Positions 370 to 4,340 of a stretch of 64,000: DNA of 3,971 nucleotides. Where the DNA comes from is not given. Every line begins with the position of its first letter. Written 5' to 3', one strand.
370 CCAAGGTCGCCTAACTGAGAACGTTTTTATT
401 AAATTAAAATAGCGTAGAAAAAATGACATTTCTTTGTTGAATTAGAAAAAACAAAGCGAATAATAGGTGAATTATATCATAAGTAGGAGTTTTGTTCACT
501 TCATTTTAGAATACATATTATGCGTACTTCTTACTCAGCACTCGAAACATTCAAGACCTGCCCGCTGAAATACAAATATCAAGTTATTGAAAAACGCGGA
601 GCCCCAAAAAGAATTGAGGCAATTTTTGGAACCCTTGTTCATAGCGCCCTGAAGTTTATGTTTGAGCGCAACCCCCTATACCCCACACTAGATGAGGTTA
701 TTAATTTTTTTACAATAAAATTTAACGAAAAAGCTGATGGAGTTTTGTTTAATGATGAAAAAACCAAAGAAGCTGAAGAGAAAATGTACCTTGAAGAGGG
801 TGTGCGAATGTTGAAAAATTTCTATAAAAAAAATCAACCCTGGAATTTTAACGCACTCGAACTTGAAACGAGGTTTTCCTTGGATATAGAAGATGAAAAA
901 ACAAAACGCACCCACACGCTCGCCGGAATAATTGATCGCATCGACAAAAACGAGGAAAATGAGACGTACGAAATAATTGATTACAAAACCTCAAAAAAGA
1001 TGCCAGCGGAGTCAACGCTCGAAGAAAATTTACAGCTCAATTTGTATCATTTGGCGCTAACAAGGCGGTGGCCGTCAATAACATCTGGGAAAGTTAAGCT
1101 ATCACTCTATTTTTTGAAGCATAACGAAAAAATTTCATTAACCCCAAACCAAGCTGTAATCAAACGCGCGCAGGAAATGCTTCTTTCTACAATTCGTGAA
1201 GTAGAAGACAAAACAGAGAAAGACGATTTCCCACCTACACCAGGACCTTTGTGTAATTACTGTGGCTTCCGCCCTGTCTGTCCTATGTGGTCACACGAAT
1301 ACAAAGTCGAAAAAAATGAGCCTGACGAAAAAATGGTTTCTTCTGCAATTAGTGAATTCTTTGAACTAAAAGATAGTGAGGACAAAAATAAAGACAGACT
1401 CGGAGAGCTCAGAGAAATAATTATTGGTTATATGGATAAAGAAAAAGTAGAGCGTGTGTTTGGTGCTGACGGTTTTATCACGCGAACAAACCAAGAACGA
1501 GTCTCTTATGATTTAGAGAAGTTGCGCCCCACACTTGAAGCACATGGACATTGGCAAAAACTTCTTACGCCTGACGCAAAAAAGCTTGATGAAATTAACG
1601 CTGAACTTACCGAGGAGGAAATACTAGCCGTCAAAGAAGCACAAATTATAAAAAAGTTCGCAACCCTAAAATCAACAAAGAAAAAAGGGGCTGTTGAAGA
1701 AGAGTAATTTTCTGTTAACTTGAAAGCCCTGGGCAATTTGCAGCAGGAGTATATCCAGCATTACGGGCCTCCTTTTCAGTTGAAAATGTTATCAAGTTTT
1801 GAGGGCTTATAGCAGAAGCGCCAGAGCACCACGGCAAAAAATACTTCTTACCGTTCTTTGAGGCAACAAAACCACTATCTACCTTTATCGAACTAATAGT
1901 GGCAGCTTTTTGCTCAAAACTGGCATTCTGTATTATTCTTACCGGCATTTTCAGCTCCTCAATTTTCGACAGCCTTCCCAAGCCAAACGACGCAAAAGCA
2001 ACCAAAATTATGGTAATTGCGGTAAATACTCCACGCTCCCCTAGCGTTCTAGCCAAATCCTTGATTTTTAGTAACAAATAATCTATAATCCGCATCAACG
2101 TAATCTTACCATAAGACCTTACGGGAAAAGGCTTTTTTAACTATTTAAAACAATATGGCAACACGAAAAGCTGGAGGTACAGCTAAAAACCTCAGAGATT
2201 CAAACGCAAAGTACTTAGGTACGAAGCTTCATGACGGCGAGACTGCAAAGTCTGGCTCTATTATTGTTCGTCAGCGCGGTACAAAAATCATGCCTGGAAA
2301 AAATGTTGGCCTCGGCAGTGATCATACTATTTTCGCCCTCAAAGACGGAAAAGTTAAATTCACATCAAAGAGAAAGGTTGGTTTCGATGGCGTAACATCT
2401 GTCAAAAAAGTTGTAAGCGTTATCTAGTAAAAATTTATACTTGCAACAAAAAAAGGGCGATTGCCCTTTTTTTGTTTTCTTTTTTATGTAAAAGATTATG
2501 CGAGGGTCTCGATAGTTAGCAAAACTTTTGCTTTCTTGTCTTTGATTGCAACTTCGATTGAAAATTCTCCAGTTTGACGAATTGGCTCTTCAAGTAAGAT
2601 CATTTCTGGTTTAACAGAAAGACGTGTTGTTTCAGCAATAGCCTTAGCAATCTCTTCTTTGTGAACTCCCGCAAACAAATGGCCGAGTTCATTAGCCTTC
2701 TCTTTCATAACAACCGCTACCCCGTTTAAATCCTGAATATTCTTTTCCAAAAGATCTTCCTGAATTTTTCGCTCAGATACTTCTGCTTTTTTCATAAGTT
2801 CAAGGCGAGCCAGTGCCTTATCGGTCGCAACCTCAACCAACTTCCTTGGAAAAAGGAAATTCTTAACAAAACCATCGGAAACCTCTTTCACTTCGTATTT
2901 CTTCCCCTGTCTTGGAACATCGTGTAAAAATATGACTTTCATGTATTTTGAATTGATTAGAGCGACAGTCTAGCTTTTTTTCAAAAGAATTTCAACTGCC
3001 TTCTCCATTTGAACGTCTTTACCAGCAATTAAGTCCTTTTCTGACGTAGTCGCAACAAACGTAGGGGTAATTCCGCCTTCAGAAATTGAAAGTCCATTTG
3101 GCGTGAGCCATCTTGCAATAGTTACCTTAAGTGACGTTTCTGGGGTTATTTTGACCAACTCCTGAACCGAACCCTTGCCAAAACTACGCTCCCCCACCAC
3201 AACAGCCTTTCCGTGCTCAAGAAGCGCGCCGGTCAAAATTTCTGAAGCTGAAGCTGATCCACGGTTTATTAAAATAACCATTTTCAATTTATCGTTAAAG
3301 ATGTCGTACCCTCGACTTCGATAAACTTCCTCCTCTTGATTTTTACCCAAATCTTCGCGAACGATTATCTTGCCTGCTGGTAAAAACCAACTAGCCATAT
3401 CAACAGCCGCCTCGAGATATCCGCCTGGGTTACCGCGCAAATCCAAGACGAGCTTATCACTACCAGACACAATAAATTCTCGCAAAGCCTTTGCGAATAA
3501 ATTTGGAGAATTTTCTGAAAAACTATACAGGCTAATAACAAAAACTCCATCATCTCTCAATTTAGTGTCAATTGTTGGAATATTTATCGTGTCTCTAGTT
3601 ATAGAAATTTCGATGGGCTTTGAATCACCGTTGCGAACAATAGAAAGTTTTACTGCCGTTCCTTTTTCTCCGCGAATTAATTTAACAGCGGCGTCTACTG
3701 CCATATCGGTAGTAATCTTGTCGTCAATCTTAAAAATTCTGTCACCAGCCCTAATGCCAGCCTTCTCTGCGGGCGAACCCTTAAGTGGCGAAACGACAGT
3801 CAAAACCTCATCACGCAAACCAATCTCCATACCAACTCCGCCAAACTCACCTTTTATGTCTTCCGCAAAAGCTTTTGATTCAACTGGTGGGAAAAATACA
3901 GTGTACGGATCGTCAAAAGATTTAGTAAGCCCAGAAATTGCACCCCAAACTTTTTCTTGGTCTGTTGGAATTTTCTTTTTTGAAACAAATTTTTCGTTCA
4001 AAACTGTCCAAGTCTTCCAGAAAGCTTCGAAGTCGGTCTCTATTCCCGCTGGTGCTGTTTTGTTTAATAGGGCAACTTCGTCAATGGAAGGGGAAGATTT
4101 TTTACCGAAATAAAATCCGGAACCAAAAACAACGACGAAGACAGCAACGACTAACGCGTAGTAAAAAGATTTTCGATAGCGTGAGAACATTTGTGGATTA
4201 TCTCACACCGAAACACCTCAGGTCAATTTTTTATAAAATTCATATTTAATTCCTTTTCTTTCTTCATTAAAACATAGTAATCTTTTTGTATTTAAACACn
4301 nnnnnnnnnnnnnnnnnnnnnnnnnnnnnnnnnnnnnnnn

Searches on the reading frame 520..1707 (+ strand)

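Call 87: search_protein_families(library=pfam, proteins=[window:520-1707:+], max_evalue=0.001)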
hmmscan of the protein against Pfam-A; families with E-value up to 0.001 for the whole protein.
window:520-1707:+ (395 aa): 2 families
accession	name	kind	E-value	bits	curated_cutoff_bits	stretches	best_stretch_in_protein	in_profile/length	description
PF12705.13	PDDEXK_1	-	3.2e-36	126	22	1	3-255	2-247/247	PD-(D/E)XK nuclease superfamily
PF01930.23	Cas_Cas4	-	4.2e-07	30.6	22.7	1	129-254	47-158/160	Domain of unknown function DUF83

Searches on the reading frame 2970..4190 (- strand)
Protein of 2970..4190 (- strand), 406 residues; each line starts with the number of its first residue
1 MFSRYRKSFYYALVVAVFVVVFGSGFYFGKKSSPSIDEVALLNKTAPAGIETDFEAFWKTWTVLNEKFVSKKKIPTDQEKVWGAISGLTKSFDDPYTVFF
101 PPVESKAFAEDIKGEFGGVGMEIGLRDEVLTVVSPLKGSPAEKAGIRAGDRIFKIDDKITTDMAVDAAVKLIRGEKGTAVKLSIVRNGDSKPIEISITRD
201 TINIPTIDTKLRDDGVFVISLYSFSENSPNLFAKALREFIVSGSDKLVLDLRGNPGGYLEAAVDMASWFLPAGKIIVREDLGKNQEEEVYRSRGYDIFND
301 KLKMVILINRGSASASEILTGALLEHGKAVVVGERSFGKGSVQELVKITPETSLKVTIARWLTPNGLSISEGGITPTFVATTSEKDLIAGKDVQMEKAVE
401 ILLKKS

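Call 87: search_protein_families(library=pfam, proteins=[window:2970-4190:-], max_evalue=0.001)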
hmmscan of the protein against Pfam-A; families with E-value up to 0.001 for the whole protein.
window:2970-4190:- (406 aa): 5 families
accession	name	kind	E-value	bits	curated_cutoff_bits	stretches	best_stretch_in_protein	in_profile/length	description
PF03572.23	Peptidase_S41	-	3e-44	150.9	24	1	218-378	4-163/165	Peptidase family S41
PF17820.7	PDZ_6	-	1.2e-11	44.5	27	1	132-186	2-54/54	PDZ domain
PF13180.12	PDZ_2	-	1.6e-10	41.5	27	1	119-196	3-79/80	PDZ domain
PF00595.29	PDZ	-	1.9e-10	41.4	23.2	1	117-184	10-80/81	PDZ domain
PF22694.1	CtpB_N-like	-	0.00043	21.1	27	1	24-99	6-80/85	Activating protease CtpB N-terminal domain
